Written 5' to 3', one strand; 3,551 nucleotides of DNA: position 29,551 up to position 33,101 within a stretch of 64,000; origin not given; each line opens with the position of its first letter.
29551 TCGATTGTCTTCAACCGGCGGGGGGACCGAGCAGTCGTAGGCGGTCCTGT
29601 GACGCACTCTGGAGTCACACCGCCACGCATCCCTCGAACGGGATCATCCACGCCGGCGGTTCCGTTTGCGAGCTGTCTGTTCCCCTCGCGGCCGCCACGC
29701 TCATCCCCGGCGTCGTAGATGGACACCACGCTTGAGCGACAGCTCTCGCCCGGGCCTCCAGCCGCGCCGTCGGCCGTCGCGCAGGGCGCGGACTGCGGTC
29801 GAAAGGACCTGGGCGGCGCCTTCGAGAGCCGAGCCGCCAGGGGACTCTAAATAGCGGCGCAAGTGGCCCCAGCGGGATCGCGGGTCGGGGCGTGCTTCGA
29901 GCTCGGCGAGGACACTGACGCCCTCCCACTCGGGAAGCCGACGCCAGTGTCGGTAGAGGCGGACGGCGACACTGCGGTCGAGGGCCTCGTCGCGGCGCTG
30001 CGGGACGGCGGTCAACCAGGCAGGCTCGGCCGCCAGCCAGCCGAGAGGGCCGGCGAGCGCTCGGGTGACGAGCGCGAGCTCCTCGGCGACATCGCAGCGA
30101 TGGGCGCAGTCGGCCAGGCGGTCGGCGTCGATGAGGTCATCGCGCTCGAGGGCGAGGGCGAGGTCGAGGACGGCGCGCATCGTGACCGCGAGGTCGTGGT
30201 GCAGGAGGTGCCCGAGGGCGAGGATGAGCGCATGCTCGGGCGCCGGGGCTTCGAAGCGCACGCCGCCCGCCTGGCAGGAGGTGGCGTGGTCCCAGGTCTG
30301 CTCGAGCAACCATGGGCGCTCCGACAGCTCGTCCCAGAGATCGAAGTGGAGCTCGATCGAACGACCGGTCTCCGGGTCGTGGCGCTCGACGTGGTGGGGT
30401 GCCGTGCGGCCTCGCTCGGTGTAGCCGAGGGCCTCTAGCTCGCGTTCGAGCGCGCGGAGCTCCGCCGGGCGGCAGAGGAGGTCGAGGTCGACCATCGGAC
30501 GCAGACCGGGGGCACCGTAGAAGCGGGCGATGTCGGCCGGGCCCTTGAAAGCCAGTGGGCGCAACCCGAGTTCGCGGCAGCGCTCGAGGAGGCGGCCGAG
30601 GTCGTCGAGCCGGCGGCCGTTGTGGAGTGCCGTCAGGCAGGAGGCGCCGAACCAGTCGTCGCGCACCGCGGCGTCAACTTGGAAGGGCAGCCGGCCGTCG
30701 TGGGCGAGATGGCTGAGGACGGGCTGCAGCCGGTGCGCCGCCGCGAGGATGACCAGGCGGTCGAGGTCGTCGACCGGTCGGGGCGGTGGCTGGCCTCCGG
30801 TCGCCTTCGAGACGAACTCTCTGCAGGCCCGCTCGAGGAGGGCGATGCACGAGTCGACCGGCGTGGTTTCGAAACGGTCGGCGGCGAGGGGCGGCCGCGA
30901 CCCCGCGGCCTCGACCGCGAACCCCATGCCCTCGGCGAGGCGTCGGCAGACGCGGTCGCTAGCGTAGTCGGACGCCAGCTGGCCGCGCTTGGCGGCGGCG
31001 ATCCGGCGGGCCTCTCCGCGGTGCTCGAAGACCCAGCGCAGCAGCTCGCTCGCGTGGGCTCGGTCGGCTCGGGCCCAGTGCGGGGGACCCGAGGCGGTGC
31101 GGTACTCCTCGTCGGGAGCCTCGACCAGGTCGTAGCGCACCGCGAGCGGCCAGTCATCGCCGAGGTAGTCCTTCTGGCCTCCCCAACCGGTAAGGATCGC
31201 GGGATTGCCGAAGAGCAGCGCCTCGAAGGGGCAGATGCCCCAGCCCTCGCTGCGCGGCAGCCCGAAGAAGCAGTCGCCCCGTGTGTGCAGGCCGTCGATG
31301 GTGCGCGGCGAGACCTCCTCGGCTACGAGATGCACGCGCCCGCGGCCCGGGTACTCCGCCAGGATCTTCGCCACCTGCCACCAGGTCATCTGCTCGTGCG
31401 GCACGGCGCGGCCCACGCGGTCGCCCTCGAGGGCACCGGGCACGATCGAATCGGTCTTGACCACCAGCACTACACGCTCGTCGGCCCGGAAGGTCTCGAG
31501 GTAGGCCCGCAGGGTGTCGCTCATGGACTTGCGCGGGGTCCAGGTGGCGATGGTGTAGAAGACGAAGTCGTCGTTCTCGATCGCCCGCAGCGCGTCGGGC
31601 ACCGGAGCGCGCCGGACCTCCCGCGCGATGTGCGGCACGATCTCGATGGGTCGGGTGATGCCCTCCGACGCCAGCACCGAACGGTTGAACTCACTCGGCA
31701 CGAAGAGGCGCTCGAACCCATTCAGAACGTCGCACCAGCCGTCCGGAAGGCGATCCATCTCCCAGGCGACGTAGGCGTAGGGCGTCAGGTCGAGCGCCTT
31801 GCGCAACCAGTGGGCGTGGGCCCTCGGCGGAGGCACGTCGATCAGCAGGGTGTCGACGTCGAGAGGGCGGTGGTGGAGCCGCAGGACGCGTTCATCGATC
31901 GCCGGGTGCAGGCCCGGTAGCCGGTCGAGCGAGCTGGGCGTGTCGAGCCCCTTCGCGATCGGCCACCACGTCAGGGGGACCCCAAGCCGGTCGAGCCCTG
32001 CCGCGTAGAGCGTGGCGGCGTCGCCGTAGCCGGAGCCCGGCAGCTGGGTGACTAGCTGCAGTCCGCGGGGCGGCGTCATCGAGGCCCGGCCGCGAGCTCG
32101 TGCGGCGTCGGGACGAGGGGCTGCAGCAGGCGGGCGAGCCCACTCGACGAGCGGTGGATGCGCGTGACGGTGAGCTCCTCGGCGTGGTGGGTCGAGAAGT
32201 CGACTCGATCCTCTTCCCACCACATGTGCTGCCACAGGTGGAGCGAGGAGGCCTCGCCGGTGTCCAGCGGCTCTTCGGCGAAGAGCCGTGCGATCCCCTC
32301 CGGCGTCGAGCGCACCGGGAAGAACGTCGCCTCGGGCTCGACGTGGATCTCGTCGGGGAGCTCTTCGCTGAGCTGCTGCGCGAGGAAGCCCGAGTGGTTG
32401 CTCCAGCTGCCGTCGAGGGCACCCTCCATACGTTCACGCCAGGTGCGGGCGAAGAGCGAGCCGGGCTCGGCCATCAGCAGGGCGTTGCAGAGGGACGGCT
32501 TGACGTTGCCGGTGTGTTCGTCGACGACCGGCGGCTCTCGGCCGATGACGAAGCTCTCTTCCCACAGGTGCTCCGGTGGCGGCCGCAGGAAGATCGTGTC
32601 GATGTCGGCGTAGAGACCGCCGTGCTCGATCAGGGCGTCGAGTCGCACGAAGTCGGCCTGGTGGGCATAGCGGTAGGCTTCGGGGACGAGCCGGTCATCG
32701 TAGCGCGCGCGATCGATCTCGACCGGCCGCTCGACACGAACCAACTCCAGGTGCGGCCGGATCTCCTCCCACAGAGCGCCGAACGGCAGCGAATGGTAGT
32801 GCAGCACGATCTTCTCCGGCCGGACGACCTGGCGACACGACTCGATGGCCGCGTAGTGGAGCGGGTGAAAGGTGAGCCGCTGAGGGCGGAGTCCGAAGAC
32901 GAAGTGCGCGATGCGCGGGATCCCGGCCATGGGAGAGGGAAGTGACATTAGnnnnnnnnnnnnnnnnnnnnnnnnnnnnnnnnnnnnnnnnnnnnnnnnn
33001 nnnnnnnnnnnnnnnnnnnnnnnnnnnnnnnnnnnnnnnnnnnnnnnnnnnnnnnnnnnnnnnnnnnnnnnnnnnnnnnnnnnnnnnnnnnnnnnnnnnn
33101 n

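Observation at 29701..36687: Compact PqqD + HPr-kinase-like + PF14907 nucleotidyltransferase + four-glycosyltransferase cluster around a 54-aa peptide: candidate undescribed RRE-dependent peptide phospho-glycosylation system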

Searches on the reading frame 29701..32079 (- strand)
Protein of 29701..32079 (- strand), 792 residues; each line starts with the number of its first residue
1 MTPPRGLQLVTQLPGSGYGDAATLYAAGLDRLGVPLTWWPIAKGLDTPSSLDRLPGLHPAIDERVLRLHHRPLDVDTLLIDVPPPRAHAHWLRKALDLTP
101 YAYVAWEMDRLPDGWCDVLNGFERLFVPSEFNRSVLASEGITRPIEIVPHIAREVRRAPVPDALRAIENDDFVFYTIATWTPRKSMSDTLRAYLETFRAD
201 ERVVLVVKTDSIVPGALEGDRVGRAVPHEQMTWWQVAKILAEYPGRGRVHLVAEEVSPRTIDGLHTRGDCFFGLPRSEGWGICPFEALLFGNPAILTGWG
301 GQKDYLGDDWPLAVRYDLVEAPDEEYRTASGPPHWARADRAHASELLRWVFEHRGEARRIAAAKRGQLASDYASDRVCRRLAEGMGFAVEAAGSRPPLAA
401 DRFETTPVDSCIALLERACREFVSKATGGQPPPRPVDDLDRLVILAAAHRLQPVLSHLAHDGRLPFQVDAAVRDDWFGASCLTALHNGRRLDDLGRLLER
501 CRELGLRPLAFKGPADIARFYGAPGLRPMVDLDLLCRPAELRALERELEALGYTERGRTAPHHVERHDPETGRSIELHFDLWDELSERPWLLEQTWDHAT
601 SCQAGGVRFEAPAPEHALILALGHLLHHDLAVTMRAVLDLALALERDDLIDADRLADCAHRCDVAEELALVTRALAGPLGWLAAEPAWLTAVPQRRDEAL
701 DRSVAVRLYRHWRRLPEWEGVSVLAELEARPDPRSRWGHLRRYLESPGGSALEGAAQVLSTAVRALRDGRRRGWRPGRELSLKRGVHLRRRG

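Call 5: search_protein_families(library=pfam, proteins=[window:29701-32079:-], max_evalue=0.01)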
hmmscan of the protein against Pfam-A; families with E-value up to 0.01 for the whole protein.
window:29701-32079:- (792 aa): 2 families
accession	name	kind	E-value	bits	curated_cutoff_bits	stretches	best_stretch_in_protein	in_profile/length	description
PF14907.12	NTP_transf_5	-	3.7e-41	141.8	31.2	1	438-673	4-242/249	Uncharacterised nucleotidyltransferase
PF00534.26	Glycos_transf_1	-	0.0013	18.7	26.4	1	252-308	77-133/172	Glycosyl transferases group 1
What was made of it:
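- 29701..32079 (-): Gene A, 792 aa, a fusion. The N-terminal GT-B (GT4-like) glycosyltransferase covers aa 1 to about 430 (nt 30790-32079). The PF14907 NTP_transf_5 nucleotidyltransferase-like domain covers aa 438-673 (nt 30061-30768). PF14907 E=3.7e-41 (call 5).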

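Call 6: search_protein_families(library=ncbifam, proteins=[window:29701-32079:-], max_evalue=0.01)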
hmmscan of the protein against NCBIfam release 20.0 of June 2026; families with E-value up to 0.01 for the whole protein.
window:29701-32079:- (792 aa): 0 families

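Call 29: find_homologous_proteins(query=window:29701-32079:-, max_evalue=0.00001)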
Query window:29701-32079:- (792 aa): 6 proteins with E <= 0.00001 among 8000 candidates.
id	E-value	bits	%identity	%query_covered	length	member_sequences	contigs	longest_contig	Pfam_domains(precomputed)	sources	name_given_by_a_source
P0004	0.0e+0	1825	100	100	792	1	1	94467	PF14907.13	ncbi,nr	ncbi:MAG: nucleotidyltransferase family protein [Acidobacteriota bacterium]|nr:nucleotidyltransferas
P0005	4.0e-57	212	38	47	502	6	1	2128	PF00534.27,PF20706.4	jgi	jgi:glycosyltransferase involved in cell wall biosynthesis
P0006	5.4e-54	202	37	46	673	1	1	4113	PF04488.22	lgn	-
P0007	1.3e-26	111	31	47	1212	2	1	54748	PF13489.13,PF00534.27,PF13649.13,PF00535.33,PF08241.19,PF01075.24,PF13692.13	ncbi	ncbi:MAG TPA: glycosyltransferase [Pyrinomonadaceae bacterium]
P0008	2.0e-13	68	28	35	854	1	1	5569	PF00534.27,PF20706.4,PF13692.13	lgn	-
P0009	9.7e-11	59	28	33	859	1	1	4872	PF00534.27,PF20706.4,PF13692.13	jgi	jgi:glycosyltransferase involved in cell wall biosynthesis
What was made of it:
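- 29701..32079 (-): No other instance of this fusion was found (call 29).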

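Call 94: search_solved_structures(query=window:29701-32079:-, max_evalue=0.1)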
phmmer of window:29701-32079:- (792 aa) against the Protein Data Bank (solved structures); distinct sequences matched with E-value up to 0.1: 1.
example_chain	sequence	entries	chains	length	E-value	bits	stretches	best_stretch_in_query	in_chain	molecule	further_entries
3oy2_A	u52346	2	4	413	0.018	16.4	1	258-311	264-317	Glycosyltransferase B736L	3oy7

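Call 98: find_encoding_contigs(protein=P0006, flank=5000)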
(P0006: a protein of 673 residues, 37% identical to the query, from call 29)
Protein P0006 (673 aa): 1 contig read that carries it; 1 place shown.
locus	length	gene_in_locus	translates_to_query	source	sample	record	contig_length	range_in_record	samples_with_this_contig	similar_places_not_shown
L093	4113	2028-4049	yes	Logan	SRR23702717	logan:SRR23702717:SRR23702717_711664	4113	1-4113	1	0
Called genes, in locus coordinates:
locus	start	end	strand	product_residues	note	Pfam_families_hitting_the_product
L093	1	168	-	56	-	?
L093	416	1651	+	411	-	PF00534:Glycos_transf_1, PF13692:Glyco_trans_1_4, PF13524:Glyco_trans_1_2 (weak)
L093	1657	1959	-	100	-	PF05402:PqqD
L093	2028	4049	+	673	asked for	PF04488:Gly_transf_sug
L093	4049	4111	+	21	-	?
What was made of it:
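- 32076..32948 (-): Gene B, about 290 aa, a GT32-like (Och1-type DXD) glycosyltransferase. It is translationally coupled to A through an ATGA overlap at 32076-32079. A GT32::GT-B fusion sits next to a PqqD gene in L093 (calls 29, 98).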

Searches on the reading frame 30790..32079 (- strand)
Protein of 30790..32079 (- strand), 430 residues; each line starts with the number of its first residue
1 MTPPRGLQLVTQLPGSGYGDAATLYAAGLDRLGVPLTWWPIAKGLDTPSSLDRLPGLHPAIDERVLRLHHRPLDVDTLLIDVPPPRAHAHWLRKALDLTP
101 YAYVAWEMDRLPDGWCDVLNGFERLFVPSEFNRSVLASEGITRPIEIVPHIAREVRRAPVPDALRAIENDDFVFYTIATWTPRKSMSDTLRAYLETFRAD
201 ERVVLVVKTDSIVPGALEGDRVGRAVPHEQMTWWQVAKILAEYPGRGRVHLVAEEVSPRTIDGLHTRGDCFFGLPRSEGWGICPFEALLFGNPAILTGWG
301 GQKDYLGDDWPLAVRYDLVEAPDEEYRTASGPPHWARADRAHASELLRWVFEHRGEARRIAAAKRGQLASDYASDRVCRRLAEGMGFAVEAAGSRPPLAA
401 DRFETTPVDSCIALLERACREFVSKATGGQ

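Call 103: predict_structure(alignment_id=A8)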
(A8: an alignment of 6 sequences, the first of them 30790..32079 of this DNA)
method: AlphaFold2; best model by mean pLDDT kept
length: 430 residues; sequences in the alignment: 6
mean_pLDDT: 69.2   pTM: 0.73
mean pLDDT of the five models: 69.2, 64.3, 62.4, 61.1, 60.9
residues with pLDDT >= 90: 77; 70-90: 170; 50-70: 82; < 50: 101
segments of 3 or more residues with pLDDT < 50: 1-4, 6-8, 11-16, 40-77, 83-89, 214-231, 391-411, 427-430
pLDDT, mean of each block of 10 residues (from residue 1): 42 46 73 62 33 29 33 41 48 57 77 76 83 88 87 80 81 84 75 94 85 42 33 71 83 69 88 73 85 88 81 90 70 86 97 96 90 88 70 40 41 63 54
secondary structure, 60 per line:
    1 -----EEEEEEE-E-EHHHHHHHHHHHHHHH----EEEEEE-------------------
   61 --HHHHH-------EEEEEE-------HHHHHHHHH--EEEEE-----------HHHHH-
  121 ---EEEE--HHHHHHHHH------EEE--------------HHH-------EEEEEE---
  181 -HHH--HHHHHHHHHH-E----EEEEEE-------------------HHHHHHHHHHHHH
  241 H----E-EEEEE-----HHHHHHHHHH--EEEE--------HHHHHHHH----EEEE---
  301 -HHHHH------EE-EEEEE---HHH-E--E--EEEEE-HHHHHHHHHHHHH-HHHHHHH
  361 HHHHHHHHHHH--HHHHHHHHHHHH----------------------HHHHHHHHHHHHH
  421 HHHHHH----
elements in order: E6-12 H17-31 E36-41 H63-67 E75-80 H88-96 E99-103 H115-119 E124-127 H130-138 E145-147 E172-177 H187-196 E203-208 H228-241 E248-252 H258-267 E270-273 H282-289 E294-297 H302-306 E316-320 E334-338 H340-352 H354-371 H374-385 H408-426

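Call 105: fold_search(model_id=the predicted structure, library=pdb)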
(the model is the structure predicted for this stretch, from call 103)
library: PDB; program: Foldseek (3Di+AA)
matches with E <= 10: 1384; with E <= 0.001: 348
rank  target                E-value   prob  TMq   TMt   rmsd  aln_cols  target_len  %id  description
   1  3oy2_A                3.9e-15  1.00  0.62  0.68   6.9       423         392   14  Crystal structure of a putative glycosyltransferase from Paramecium bursaria Chlorella virus NY2A (released 2010-11-17)
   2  6tvp_B                3.1e-13  1.00  0.57  0.61   6.6       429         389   15  Structure of Mycobacterium smegmatis alpha-maltose-1-phosphate synthase GlgM (released 2020-04-22)
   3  6tvp_A                4.2e-13  1.00  0.60  0.66   6.2       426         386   14  Structure of Mycobacterium smegmatis alpha-maltose-1-phosphate synthase GlgM (released 2020-04-22)
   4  6jak_B                2.5e-12  1.00  0.58  0.56   7.2       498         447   14  OtsA apo structure (released 2019-12-04)
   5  3oka_A                9.8e-12  1.00  0.55  0.61   6.7       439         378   15  Crystal structure of Corynebacterium glutamicum PimB' in complex with GDP-Man (triclinic crystal form) (released 2010-09-15)
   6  2x6q_B                1.1e-11  1.00  0.56  0.58   7.0       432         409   12  Crystal structure of trehalose synthase TreT from P.horikoshi (released 2010-10-13)
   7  4xsu_A                1.9e-11  1.00  0.57  0.66   7.2       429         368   11  Crystal structure of Anabaena Alr3699/HepE in complex with UDP and glucose (released 2016-01-13)
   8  8jjn_A                2.5e-11  1.00  0.56  0.73   5.4       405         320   14  Structure of SenB in complex with UDP-Glc and PO4- at 1.98 Angstroms resolution (released 2024-02-07)
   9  3mbo_A                3.0e-11  1.00  0.59  0.68   7.1       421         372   13  Crystal Structure of the Glycosyltransferase BaBshA bound with UDP and L-malate (released 2010-09-29)
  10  2x6q_A                3.6e-11  1.00  0.57  0.60   6.9       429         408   12  Crystal structure of trehalose synthase TreT from P.horikoshi (released 2010-10-13)
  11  6jak_A                3.9e-11  1.00  0.59  0.57   7.1       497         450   12  OtsA apo structure (released 2019-12-04)
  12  3mbo_C                4.3e-11  1.00  0.57  0.65   7.4       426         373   13  Crystal Structure of the Glycosyltransferase BaBshA bound with UDP and L-malate (released 2010-09-29)
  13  8jjt_C                4.6e-11  1.00  0.57  0.74   5.2       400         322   14  Structure of SenB in complex with UDP-GlcNAc at 1.88 Angstroms resolution (released 2024-02-07)
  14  1uqt_B                4.6e-11  1.00  0.59  0.57   7.9       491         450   13  Trehalose-6-phosphate from E. coli bound with UDP-2-fluoro glucose. (released 2003-12-12)
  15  3mbo_G                5.2e-11  1.00  0.58  0.66   5.6       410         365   14  Crystal Structure of the Glycosyltransferase BaBshA bound with UDP and L-malate (released 2010-09-29)
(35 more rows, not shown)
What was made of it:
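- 29701..32079 (-): The AF2 model of aa 1-430 matches GT-B/GT4 structures, with 3oy2 at E=3.9e-15 (calls 103, 105).
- Checked: An AF2 model (pLDDT 69) matches GT-B/GT4 enzymes, with 3oy2 at E=4e-15, plus PimB', BshA and MshA (calls 103, 105).
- Tried and rejected: Fold search was needed for A's N-terminal domain (call 105).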

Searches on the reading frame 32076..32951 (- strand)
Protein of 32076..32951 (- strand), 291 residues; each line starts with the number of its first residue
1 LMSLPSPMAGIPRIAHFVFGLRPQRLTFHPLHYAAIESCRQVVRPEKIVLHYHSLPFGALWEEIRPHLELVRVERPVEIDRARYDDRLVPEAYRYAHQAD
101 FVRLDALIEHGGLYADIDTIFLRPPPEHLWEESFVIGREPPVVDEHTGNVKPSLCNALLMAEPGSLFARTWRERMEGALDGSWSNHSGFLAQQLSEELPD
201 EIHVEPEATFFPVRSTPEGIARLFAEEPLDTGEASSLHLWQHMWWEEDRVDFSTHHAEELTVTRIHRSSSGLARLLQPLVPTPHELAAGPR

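Call 5: search_protein_families(library=pfam, proteins=[window:32076-32951:-], max_evalue=0.01)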
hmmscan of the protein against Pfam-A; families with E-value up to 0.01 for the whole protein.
window:32076-32951:- (291 aa): 1 family
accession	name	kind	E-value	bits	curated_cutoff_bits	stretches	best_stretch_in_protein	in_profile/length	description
PF04488.21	Gly_transf_sug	-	7.9e-09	36.6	23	1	94-132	52-90/93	Glycosyltransferase sugar-binding region containing DXD motif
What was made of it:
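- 32076..32948 (-): PF04488 E=7.9e-9, above the cut-off (call 5).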

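Call 6: search_protein_families(library=ncbifam, proteins=[window:32076-32951:-], max_evalue=0.01)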
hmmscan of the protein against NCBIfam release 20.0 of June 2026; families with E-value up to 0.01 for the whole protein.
window:32076-32951:- (291 aa): 0 families

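Call 95: search_solved_structures(query=window:32076-32948:-, max_evalue=0.1)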
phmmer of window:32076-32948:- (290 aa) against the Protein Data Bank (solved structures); distinct sequences matched with E-value up to 0.1: 0.
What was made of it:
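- Tried and rejected: phmmer of A and of B against PDB sequences was uninformative (calls 94, 95).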
